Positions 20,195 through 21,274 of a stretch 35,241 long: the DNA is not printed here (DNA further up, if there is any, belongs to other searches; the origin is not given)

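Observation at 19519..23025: Orphan four-gene cluster: SAM methyltransferase - DUF2064 (CofC-like) - SDR epimerase - MftF-like GT2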

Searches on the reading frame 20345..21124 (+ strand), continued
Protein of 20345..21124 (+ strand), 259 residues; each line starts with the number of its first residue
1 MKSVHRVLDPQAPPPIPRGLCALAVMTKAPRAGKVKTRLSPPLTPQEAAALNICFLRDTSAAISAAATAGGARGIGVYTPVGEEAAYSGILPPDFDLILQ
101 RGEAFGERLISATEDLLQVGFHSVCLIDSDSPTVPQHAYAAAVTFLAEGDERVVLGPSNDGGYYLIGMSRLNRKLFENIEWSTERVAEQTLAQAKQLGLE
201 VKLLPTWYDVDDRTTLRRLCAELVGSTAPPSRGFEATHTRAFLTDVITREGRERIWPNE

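Call 28: search_protein_families(library=pfam, proteins=[P0244, P0242, P0297, P0248, P0249], max_evalue=0.001)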
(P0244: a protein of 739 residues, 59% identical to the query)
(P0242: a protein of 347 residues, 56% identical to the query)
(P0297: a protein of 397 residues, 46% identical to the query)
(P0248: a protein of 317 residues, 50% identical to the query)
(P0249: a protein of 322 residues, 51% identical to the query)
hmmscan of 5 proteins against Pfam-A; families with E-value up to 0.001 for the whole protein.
P0244 (739 aa): 2 families
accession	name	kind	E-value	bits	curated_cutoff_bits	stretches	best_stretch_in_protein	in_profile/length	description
PF09837.15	DUF2064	-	1.9e-27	95.9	25.8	1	62-180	4-120/120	Uncharacterized protein conserved in bacteria (DUF2064)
PF09594.16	GT87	-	1.8e-08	34.9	25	1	405-604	2-214/237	Glycosyltransferase family 87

P0242 (347 aa): 1 family
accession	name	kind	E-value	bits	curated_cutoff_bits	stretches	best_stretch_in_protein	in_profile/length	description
PF09837.15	DUF2064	-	4.7e-27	94.7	25.8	1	166-271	17-120/120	Uncharacterized protein conserved in bacteria (DUF2064)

P0297 (397 aa): 1 family
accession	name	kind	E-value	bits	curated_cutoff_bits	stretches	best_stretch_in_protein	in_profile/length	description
PF09837.15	DUF2064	-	5.3e-22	78.3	25.8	2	98-179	7-88/120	Uncharacterized protein conserved in bacteria (DUF2064)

P0248 (317 aa): 1 family
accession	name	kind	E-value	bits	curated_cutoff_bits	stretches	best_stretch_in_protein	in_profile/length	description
PF09837.15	DUF2064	-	2.3e-29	102.1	25.8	1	116-237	1-120/120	Uncharacterized protein conserved in bacteria (DUF2064)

P0249 (322 aa): 1 family
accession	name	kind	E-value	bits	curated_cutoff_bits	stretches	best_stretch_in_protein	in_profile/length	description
PF09837.15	DUF2064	-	2.7e-27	95.4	25.8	1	89-202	9-120/120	Uncharacterized protein conserved in bacteria (DUF2064)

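Call 30: find_related_loci(query=A1, collection=genome_contigs, flank=8000)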
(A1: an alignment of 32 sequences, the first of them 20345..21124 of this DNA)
Query A1 (259 aa) in genome_contigs; peptide patterns used: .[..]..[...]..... (x = any residue, [..] = any of these).
600 stretches matched a pattern (row limit reached: there are more); 597 encode a relative of the query (tblastn E <= 1e-3); the best 80 are kept; 80 distinct loci.
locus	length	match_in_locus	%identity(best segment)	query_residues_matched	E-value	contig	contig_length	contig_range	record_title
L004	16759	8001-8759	68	4-257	3e-105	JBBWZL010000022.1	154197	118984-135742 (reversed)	MAG: Verrucomicrobiota bacterium isolate Holy_436 scaffold_3047293, whole genome shotgun sequence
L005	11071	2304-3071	62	1-257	4e-100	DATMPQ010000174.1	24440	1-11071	MAG TPA_asm: Chthoniobacterales bacterium isolate SMAG_U12906 k141_3950410, whole genome shotgun sequence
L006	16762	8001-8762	58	1-259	3e-95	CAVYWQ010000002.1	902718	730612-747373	MAG: uncultured Verrucomicrobiae bacterium isolate MFD04944.bin.1.79 genome assembly, contig: contig_33603, whole genome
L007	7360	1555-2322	58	1-259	7e-93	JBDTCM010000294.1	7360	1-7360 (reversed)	MAG: Chthoniobacterales bacterium isolate cluster2_bin.156 k127_3626183, whole genome shotgun sequence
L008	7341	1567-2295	61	1-239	1e-90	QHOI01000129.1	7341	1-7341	MAG: Verrucomicrobia bacterium isolate AV56 14_0927_09_40cm_scaffold_7894_curated, whole genome shotgun sequence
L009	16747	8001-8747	58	3-256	5e-88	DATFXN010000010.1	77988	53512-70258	MAG TPA_asm: Chthoniobacterales bacterium isolate SMAG_U9518 k141_11188670, whole genome shotgun sequence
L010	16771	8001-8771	60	1-256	7e-95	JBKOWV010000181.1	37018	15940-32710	MAG: Verrucomicrobiota bacterium isolate GM_EKS_MAG_00006 GM_EKS_000000817659, whole genome shotgun sequence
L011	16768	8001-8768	55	1-255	3e-86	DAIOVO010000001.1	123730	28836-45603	MAG TPA_asm: Chthoniobacterales bacterium isolate CTOTU21807 NODE_21_length_123730_cov_3.754680, whole genome shotgun se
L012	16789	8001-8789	57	1-255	7e-86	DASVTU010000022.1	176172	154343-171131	MAG TPA_asm: Pyrinomonadaceae bacterium isolate SMAG_U3299 k141_214593, whole genome shotgun sequence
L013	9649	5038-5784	55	3-256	6e-85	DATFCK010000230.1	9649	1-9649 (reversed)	MAG TPA_asm: Chthoniobacterales bacterium isolate SMAG_U8552 k141_2148041, whole genome shotgun sequence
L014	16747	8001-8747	53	3-257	1e-83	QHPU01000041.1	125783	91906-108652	MAG: Verrucomicrobia bacterium isolate AV21 14_1009_09_20cm_scaffold_44_curated, whole genome shotgun sequence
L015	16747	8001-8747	53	6-257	1e-82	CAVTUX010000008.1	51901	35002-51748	MAG: uncultured Verrucomicrobiae bacterium isolate MFD04944.bin.2.35 genome assembly, contig: contig_64884, whole genome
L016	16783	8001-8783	52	1-257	7e-82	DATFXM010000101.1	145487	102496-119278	MAG TPA_asm: Blastocatellia bacterium isolate SMAG_U9517 k141_11468759, whole genome shotgun sequence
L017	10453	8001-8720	55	7-243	2e-77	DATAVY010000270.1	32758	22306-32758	MAG TPA_asm: Edaphobacter sp. isolate SMAG_U5611 k141_3325141, whole genome shotgun sequence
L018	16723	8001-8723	53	5-243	3e-74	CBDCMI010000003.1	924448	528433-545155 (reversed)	MAG: Acidobacteriaceae bacterium isolate 6055a41d-26f9-43fe-b968-0c9c48f1d65a genome assembly, contig: contig_3, whole g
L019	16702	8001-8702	52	25-257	1e-67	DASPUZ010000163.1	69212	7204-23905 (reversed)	MAG TPA_asm: bacterium isolate SMAG_U12316 k141_1571943, whole genome shotgun sequence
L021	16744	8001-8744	44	7-251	2e-62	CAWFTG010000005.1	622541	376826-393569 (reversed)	MAG: uncultured Alphaproteobacteria bacterium isolate MFD09603.bin.1.272 genome assembly, contig: contig_39156, whole ge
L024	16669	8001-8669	47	22-244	8e-57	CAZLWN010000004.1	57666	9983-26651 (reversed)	MAG TPA_asm: uncultured Undibacter sp. isolate binchicken_co262_85 genome assembly, contig: NODE_365_length_57666_cov_14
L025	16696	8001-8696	45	21-243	1e-54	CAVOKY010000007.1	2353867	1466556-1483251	MAG: uncultured Alphaproteobacteria bacterium isolate MFD00008.bin.2.133 genome assembly, contig: contig_20377, whole ge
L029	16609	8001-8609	46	21-223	1e-53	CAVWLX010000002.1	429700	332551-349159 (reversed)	MAG: uncultured Alphaproteobacteria bacterium isolate MFD04434.bin.1.35 genome assembly, contig: contig_18542, whole gen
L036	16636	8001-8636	46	21-224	2e-50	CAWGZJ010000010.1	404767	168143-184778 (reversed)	MAG: uncultured Alphaproteobacteria bacterium isolate MFD01138.bin.2.29 genome assembly, contig: contig_21235, whole gen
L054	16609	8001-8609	43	18-223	5e-44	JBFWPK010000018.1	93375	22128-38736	MAG: Pyrinomonadaceae bacterium isolate CA_2019_TPBF_158 NODE_2056_length_93375_cov_18.328972_TPBF, whole genome shotgun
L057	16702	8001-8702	37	22-250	7e-43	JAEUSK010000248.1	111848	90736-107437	MAG: bacterium isolate new MAG-301 k141_267584, whole genome shotgun sequence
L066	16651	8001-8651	39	22-234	1e-38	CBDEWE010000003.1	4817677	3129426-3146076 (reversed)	MAG: uncultured Candidatus Binatia bacterium isolate a8241130-b51f-4fa7-9d5c-c617c4ae5504 genome assembly, contig: conti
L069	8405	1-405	51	128-258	1e-37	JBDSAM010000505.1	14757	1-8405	MAG: Blastocatellia bacterium isolate cluster1_bin.11 k127_8729659, whole genome shotgun sequence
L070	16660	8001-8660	40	20-254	2e-36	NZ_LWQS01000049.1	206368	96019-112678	Chloroflexus islandicus strain isl-2 NODE_2_length_206368_cov_30.0708_ID_4528, whole genome shotgun sequence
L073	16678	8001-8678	37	23-254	4e-36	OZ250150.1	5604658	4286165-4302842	MAG: Candidatus Latescibacterota bacterium isolate 5c13c588-1760-4ea4-89ab-5ccd14670b69 genome assembly, chromosome: 1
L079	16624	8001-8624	39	16-222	3e-34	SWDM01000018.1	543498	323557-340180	MAG: Nitrospira sp. isolate RSF3 Nitrospira_sp_RSF3_18, whole genome shotgun sequence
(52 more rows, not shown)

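Call 34: search_protein_families(library=pfam, proteins=[L036:6714-7928:+, L036:8647-10137:+, L036:10032-11189:+, L036:11156-11878:+, L004:9917-10933:+, L016:5753-6739:+, L016:6949-7971:+, L029:6506-7729:-, L025:8878-9648:+, L024:7119-7949:+], max_evalue=0.001)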
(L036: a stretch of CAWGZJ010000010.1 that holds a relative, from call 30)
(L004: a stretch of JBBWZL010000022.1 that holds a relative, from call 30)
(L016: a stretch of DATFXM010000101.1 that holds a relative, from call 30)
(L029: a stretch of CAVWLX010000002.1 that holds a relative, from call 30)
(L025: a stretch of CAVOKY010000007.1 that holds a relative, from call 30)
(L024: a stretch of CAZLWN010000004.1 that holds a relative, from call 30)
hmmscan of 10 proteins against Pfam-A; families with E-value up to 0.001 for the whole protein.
L036:6714-7928:+ (404 aa): 1 family
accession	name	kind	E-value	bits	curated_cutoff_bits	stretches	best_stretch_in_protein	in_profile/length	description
PF00174.25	Oxidored_molyb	-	2.6e-28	99.2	24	1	250-393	4-169/169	Oxidoreductase molybdopterin binding domain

L036:8647-10137:+ (496 aa): 1 family
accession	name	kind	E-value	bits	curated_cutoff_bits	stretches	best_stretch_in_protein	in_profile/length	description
PF09594.16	GT87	-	1.4e-06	28.7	25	1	189-419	2-237/237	Glycosyltransferase family 87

L036:10032-11189:+ (385 aa): 2 families
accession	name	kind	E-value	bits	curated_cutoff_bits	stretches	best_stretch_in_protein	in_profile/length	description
PF04055.27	Radical_SAM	-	7.7e-16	59.1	29.5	1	69-229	2-164/166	Radical SAM superfamily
PF13186.11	SPASM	-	2.3e-15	57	21.5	1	310-379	1-66/67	Iron-sulfur cluster-binding domain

L036:11156-11878:+ (240 aa): 1 family
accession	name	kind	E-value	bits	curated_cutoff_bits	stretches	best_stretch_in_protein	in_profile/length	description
PF00535.33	Glycos_transf_2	-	1.5e-18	67.7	23.3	1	13-169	2-166/168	Glycosyl transferase family 2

L004:9917-10933:+ (338 aa): 2 families
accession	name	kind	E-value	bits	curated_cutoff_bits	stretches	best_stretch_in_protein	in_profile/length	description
PF01769.21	MgtE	-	1.5e-23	83.8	27.6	1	210-331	2-124/125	Divalent cation transporter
PF00571.33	CBS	-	4.6e-15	56.1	24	2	78-125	2-49/57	CBS domain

L016:5753-6739:+ (328 aa): 0 families

L016:6949-7971:+ (340 aa): 1 family
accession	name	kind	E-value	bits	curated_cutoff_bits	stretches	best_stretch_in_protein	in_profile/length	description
PF04055.27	Radical_SAM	-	1.3e-16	61.6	29.5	1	9-151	3-161/166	Radical SAM superfamily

L029:6506-7729:- (407 aa): 1 family
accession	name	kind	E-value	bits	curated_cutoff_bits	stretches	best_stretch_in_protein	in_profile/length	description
PF01292.26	Ni_hydr_CYTB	-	1.2e-22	81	30.1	1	198-387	2-179/179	Prokaryotic cytochrome b561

L025:8878-9648:+ (256 aa): 0 families

L024:7119-7949:+ (276 aa): 1 family
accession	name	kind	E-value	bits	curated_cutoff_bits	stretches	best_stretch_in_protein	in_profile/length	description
PF01048.26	PNP_UDP_1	-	6e-25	88.5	25.1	1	81-250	29-208/233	Phosphorylase superfamily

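Call 37: search_protein_families(library=ncbifam, proteins=[L036:10032-11189:+, L016:6949-7971:+, L036:8647-10137:+, L016:5753-6739:+, L024:7119-7949:+, L036:6714-7928:+, L036:11156-11878:+, L004:9917-10933:+, L036:7932-8744:+], max_evalue=0.00001)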
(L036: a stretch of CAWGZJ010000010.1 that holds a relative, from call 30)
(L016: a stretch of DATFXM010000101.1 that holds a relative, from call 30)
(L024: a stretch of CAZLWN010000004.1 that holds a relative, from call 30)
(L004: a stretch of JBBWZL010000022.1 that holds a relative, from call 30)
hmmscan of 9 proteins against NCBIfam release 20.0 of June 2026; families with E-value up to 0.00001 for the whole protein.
L036:10032-11189:+ (385 aa): 34 families (the best 25 are shown)
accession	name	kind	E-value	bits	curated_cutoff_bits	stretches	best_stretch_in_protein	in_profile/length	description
TIGR04317.1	W_rSAM_matur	equivalog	9.1e-42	143.4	380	1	64-245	4-185/349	tungsten cofactor oxidoreductase radical SAM maturase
TIGR04311.1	rSAM_Geo_metal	subfamily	9.2e-36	123.8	400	1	63-286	2-225/423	radical SAM/SPASM family putative metalloenzyme maturase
TIGR02109.1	PQQ_syn_pqqE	equivalog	5.1e-21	75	381.35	1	62-377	5-303/358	pyrroloquinoline quinone biosynthesis protein PqqE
NF033640.1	N_Twi_rSAM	subfamily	3.8e-18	65.8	170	2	309-379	4-69/398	twitch domain-containing radical SAM protein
TIGR04347.1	pseudo_SAM_Halo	equivalog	5e-18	65.5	525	1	43-254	15-217/390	TIGR04347 family pseudo-SAM/SPASM protein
TIGR02668.1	moaA_archaeal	equivalog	9.2e-18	64.2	325.25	1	67-243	13-185/303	GTP 3',8-cyclase MoaA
TIGR03962.1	mycofact_rSAM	equivalog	4.1e-17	62.4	265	1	60-244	8-185/339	mycofactocin radical SAM maturase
TIGR04545.1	rSAM_ahbD_hemeb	equivalog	5.5e-17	62.2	500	1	68-252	4-183/339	heme b synthase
NF001199.0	PRK00164.2-1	equivalog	7.9e-16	58.1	231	1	66-196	14-145/308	GTP 3',8-cyclase MoaA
TIGR04546.1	rSAM_ahbC_deAc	equivalog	2e-15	56.5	650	1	60-266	36-234/390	12,18-didecarboxysiroheme deacetylase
TIGR04051.1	rSAM_NirJ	equivalog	2.3e-15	56.4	515.45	1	64-269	3-200/354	heme d1 biosynthesis radical SAM protein NirJ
NF045574.1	sacti_mat_StsB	exception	7.6e-15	54.7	625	1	55-252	87-275/466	StsB family radical SAM/SPASM domain sactipeptide maturase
NF045646.2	rSAM_Se_TrsS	equivalog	1.5e-14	53.4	490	1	64-195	86-221/441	radical SAM (seleno)protein TrsS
TIGR04054.1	rSAM_NirJ1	equivalog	1.8e-14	53.2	650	1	33-266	5-231/387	putative heme d1 biosynthesis radical SAM protein NirJ1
TIGR04133.1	rSAM_w_lipo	hypoth_equivalog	2.6e-14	52.9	425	1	63-241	23-199/350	TIGR04133 family radical SAM/SPASM protein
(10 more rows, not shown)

L016:6949-7971:+ (340 aa): 36 families (the best 25 are shown)
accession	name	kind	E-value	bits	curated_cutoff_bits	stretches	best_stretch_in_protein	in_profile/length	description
TIGR03962.1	mycofact_rSAM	equivalog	1.8e-27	96.4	265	1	8-305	17-337/339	mycofactocin radical SAM maturase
TIGR04055.1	rSAM_NirJ2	equivalog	9.1e-20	71.4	500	1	9-286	6-307/326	putative heme d1 biosynthesis radical SAM protein NirJ2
TIGR04303.1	GeoRSP_rSAM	equivalog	1.8e-19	70.5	400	1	8-299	10-324/325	GeoRSP system radical SAM/SPASM protein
TIGR02668.1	moaA_archaeal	equivalog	1.6e-13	50.3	325.25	1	5-248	12-280/303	GTP 3',8-cyclase MoaA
TIGR04317.1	W_rSAM_matur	equivalog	2.2e-13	50.1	380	1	7-161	8-176/349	tungsten cofactor oxidoreductase radical SAM maturase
TIGR04053.2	TIGR04053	equivalog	2.5e-13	50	395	1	9-162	14-179/366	TIGR04053 family radical SAM/SPASM domain-containing protein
NF038283.1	viperin_w_prok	equivalog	1.4e-12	47.4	180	1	9-184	8-207/281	viperin family antiviral radical SAM protein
NF041298.1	rSAM_mat_DynA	equivalog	2.2e-12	46.6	450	1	88-300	99-340/356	dynobactin maturation radical SAM/SPASM protein DynA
NF012164.0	AlbA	equivalog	6.2e-12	44.7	850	1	7-280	117-410/442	subtilosin maturase AlbA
NF047865.1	rSAM_PapB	equivalog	1e-11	44.7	340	1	5-283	5-317/330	PapB family radical SAM/SPASM ranthipeptide maturase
TIGR04085.1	rSAM_more_4Fe4S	domain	1.4e-11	44.7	27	1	215-299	1-93/93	SPASM domain-containing protein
TIGR02666.1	moaA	equivalog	2.8e-11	43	284.05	1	7-174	14-198/336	GTP 3',8-cyclase MoaA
TIGR04051.1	rSAM_NirJ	equivalog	2.9e-11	43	515.45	1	9-156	8-163/354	heme d1 biosynthesis radical SAM protein NirJ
NF045574.1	sacti_mat_StsB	exception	2.9e-11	42.9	625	1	6-284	99-397/466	StsB family radical SAM/SPASM domain sactipeptide maturase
TIGR04103.1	rSAM_nif11_3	equivalog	4.5e-11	42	725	1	9-141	11-150/412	nif11-class peptide radical SAM maturase 3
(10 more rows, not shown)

L036:8647-10137:+ (496 aa): 0 families

L016:5753-6739:+ (328 aa): 0 families

L024:7119-7949:+ (276 aa): 4 families
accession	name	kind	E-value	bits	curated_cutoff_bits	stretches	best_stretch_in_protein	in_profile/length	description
TIGR00107.1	deoD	equivalog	7.5e-11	42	232.25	1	97-242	55-202/232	purine-nucleoside phosphorylase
NF004489.0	PRK05819.1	subfamily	1.1e-10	41.2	230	1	93-242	55-206/236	DeoD-type purine-nucleoside phosphorylase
NF009914.0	PRK13374.1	subfamily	6.7e-09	35.7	338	1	93-240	55-204/235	DeoD-type purine-nucleoside phosphorylase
TIGR01718.1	Uridine-psphlse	equivalog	4.3e-08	32.8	280.3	1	88-233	47-205/245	uridine phosphorylase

L036:6714-7928:+ (404 aa): 3 families
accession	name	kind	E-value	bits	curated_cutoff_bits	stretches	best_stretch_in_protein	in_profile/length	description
NF003767.0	PRK05363.1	equivalog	3.4e-23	82.4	207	2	248-326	91-170/320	protein-methionine-sulfoxide reductase catalytic subunit MsrP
TIGR04555.1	sulfite_DH_soxC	equivalog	1.3e-11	44.2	420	1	251-384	102-254/408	sulfite dehydrogenase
NF052245.1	SorA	equivalog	6.3e-10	38.3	600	1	298-399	151-260/396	SorA family sulfite dehydrogenase catalytic subunit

L036:11156-11878:+ (240 aa): 5 families
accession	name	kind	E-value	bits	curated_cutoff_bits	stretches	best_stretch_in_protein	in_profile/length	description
TIGR04182.1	glyco_TIGR04182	equivalog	4.6e-33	114.8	325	1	11-212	2-202/293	S-layer glycoprotein N-glycosyltransferase AglJ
NF041391.1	DPhHxTase_Halo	equivalog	4.4e-16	58.5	375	1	17-227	3-207/213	dolichyl-phosphate hexose transferase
TIGR04283.1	glyco_like_mftF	equivalog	1.8e-12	47.4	182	1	12-104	2-93/221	TIGR04283 family arsenosugar biosynthesis glycosyltransferase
NF010496.0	PRK13915.1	equivalog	3.5e-12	46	262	1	8-127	30-162/307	glucosyl-3-phosphoglycerate synthase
NF058614.1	PPMAGASynPpgS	equivalog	5.1e-12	45.7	370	1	11-122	2-115/226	polyprenyl-phospho-N-acetylgalactosaminyl synthase PpgS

L004:9917-10933:+ (338 aa): 1 family
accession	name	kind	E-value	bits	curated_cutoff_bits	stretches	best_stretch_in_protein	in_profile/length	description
TIGR00400.1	mgtE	equivalog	2.1e-43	148.7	232.75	1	26-337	145-447/450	magnesium transporter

L036:7932-8744:+ (270 aa): 2 families
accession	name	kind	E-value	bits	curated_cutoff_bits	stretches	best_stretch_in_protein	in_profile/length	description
TIGR04282.1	glyco_like_cofC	hypoth_equivalog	7.7e-40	136.7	134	1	28-225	3-187/189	TIGR04282 family arsenosugar biosynthesis glycosyltransferase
TIGR03552.1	F420_cofC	equivalog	1.1e-07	31.6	105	1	37-231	11-188/196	2-phospho-L-lactate guanylyltransferase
